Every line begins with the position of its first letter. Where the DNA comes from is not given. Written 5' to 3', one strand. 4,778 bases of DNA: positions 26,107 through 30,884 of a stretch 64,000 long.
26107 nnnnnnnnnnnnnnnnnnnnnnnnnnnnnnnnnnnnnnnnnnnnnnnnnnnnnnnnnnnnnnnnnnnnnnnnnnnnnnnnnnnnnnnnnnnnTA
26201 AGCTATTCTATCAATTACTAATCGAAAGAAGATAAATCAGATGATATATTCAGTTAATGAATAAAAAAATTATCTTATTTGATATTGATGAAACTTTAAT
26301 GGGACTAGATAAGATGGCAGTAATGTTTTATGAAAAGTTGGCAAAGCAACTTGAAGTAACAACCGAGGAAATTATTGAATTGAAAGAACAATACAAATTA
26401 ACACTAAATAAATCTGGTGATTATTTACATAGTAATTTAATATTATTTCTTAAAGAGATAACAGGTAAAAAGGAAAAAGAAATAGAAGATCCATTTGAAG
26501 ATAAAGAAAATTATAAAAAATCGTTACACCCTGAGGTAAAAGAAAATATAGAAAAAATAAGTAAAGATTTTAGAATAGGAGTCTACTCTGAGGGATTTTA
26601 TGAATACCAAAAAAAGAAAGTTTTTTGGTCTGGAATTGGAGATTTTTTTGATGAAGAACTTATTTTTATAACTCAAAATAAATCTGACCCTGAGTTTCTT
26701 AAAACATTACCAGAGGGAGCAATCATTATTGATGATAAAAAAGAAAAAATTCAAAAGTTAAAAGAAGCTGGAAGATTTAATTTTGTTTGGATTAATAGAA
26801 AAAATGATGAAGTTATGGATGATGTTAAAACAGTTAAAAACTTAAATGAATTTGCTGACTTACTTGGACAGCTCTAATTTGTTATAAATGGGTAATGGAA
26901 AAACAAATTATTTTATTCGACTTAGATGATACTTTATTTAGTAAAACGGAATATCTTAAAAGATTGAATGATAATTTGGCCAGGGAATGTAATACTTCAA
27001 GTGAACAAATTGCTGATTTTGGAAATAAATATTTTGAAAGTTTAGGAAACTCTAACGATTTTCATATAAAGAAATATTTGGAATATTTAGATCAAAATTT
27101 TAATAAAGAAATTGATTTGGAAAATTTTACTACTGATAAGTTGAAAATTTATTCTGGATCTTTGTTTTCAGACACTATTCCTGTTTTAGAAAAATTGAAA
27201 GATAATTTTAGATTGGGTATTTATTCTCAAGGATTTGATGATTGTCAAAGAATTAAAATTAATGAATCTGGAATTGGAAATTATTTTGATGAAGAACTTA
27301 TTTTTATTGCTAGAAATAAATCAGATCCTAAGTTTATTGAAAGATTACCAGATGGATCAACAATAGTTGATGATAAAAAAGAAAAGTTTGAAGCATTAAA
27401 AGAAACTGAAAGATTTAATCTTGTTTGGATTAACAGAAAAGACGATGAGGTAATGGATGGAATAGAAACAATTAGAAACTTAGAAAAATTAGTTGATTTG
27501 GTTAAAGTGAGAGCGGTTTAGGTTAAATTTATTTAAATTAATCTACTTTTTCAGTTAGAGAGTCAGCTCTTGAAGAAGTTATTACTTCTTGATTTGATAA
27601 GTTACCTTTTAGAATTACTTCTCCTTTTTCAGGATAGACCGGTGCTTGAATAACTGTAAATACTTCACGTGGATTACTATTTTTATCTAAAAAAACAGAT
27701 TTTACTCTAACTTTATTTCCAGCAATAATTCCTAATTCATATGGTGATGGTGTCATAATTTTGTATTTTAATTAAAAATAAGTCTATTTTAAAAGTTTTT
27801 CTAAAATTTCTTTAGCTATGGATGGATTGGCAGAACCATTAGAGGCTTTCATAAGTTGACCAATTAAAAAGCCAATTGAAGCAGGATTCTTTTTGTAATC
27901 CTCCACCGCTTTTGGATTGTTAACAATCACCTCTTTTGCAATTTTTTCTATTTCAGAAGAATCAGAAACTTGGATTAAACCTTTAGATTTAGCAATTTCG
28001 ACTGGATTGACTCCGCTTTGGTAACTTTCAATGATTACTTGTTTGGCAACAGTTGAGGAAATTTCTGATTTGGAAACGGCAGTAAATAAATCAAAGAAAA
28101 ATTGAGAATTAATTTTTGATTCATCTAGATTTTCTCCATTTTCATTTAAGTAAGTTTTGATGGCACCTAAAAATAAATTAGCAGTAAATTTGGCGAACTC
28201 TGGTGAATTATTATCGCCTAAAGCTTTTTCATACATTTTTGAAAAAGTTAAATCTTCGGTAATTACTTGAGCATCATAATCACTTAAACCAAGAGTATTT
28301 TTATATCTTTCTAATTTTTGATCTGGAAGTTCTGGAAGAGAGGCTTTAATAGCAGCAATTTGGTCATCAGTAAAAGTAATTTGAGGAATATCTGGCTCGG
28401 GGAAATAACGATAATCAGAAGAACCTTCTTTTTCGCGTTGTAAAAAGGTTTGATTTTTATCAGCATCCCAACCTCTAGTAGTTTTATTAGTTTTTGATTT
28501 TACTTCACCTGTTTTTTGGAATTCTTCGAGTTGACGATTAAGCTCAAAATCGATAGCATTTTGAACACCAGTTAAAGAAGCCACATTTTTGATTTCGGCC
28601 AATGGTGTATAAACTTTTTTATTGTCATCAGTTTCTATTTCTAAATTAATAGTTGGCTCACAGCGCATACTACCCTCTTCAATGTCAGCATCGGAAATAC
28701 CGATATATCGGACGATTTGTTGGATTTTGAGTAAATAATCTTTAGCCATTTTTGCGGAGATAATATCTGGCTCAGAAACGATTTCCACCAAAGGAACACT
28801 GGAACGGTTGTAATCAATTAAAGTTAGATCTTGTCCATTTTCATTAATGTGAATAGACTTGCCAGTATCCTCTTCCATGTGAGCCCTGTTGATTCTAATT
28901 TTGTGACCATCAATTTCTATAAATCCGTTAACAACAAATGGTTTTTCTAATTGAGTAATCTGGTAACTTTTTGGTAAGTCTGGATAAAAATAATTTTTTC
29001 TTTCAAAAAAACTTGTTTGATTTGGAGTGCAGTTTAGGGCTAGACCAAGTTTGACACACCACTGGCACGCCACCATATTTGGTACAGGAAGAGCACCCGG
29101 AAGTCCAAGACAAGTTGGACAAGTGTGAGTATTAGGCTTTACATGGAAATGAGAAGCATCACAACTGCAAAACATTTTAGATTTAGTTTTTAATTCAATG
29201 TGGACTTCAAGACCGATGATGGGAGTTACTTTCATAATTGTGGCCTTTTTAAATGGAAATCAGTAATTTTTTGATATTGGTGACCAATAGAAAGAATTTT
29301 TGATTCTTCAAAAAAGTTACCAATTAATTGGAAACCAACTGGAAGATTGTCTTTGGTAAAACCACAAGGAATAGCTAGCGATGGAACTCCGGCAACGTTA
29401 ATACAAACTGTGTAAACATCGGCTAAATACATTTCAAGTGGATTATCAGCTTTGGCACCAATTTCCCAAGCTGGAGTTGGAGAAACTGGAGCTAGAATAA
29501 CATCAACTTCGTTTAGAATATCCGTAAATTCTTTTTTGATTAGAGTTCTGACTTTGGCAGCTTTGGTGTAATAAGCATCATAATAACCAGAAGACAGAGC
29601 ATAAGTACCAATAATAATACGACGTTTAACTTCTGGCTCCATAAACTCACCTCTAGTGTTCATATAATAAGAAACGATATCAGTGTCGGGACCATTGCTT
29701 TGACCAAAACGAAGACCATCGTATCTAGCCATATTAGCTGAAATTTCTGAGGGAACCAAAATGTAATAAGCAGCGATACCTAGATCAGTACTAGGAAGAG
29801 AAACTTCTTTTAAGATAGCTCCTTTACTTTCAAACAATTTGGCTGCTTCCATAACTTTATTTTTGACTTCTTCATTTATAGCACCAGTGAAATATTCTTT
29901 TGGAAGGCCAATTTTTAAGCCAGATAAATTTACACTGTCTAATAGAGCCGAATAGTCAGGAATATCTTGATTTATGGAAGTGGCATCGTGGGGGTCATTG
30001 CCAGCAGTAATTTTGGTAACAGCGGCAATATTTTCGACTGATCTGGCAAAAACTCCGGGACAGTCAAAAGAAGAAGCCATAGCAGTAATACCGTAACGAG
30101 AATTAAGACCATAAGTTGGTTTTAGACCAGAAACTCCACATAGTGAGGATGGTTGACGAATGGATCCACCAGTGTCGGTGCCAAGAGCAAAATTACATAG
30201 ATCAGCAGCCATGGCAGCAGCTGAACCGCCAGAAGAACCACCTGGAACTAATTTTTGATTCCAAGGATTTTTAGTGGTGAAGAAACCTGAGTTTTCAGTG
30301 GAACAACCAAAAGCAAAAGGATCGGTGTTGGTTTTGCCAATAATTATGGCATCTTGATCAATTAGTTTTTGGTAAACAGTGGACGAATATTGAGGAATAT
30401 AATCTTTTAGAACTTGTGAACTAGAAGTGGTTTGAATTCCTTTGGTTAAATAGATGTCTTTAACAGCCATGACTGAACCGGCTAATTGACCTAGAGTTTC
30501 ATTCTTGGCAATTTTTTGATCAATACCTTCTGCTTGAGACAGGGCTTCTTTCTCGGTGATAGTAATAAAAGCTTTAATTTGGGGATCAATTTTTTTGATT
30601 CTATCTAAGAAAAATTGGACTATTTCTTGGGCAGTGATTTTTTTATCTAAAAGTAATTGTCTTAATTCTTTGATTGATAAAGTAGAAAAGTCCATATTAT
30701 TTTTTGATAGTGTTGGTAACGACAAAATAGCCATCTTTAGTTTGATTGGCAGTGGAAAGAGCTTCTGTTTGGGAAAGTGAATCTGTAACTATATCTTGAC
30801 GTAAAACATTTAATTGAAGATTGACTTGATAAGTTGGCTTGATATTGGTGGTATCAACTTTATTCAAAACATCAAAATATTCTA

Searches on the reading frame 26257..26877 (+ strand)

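Call 76: search_protein_families(library=pfam, proteins=[window:26257-26877:+], max_evalue=0.001)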
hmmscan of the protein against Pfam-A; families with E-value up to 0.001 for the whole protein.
window:26257-26877:+ (206 aa): 2 families
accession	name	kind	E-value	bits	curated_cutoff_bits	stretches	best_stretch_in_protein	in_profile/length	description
PF13419.12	HAD_2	-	6.8e-05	23.5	23.8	1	6-137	1-128/178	Haloacid dehalogenase-like hydrolase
PF00702.32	Hydrolase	-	0.00016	22.6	26.4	1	4-146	2-158/191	haloacid dehalogenase-like hydrolase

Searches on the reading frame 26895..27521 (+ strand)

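Call 76: search_protein_families(library=pfam, proteins=[window:26895-27521:+], max_evalue=0.001)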
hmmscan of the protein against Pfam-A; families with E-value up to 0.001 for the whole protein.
window:26895-27521:+ (208 aa): 2 families
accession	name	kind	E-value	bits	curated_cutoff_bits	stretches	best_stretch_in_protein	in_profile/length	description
PF00702.32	Hydrolase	-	3.7e-07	31.2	26.4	1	5-145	3-155/191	haloacid dehalogenase-like hydrolase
PF13419.12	HAD_2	-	7.1e-07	30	23.8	1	6-133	1-124/178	Haloacid dehalogenase-like hydrolase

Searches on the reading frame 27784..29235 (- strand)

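Call 44: search_protein_families(library=pfam, proteins=[window:27784-29235:-], max_evalue=0.0001)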
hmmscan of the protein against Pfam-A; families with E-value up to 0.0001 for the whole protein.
window:27784-29235:- (483 aa): 2 families
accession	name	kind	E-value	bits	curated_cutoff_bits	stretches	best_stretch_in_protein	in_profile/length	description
PF02934.20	GatB_N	-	2.5e-101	338.9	23.4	1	6-293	2-276/277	GatB/GatE catalytic domain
PF02637.23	GatB_Yqey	-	8.4e-35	120.3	27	1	337-482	5-148/148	GatB domain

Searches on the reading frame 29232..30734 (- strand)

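Call 44: search_protein_families(library=pfam, proteins=[window:29232-30734:-], max_evalue=0.0001)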
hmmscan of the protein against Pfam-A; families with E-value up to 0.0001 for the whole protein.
window:29232-30734:- (500 aa): 1 family
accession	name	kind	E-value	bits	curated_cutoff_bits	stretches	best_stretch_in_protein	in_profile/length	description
PF01425.27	Amidase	-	6.1e-138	461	27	1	37-481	1-445/445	Amidase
